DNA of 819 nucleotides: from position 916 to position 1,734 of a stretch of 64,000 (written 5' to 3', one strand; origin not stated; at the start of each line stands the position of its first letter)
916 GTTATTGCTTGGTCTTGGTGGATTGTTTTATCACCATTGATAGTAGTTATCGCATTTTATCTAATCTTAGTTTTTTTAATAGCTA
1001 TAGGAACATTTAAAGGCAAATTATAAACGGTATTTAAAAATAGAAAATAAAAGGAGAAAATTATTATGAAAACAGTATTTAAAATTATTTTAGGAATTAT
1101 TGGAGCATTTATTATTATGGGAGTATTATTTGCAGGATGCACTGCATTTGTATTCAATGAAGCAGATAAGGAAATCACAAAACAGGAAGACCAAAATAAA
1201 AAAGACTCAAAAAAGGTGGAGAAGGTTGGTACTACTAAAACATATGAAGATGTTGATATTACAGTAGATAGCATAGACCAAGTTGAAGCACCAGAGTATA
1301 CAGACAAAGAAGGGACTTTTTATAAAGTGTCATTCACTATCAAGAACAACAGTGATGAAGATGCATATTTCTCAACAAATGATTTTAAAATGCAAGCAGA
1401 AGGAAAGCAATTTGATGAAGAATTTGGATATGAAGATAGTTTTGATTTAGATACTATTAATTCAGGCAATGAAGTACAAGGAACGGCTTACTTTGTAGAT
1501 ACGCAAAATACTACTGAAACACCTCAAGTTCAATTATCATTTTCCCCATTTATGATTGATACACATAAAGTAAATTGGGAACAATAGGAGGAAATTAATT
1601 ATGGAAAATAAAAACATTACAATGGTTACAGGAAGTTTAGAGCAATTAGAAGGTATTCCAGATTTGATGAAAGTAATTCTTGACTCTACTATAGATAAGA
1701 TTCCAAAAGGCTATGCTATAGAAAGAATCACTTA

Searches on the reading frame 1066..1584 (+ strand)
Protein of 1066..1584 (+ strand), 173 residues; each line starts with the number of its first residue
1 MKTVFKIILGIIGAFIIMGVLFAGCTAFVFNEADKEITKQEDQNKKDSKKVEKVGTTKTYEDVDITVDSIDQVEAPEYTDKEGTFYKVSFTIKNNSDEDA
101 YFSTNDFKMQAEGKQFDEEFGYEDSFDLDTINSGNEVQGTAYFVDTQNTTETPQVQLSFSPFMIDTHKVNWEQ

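Call 96: search_protein_families(library=phrogs, proteins=[window:1066-1584:+], max_evalue=0.00001)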
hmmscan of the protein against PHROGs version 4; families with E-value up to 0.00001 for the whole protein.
window:1066-1584:+ (173 aa): 1 family
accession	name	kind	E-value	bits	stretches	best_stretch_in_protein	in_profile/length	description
phrog_806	-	unknown function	1.1e-19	72.2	1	5-161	6-172/187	-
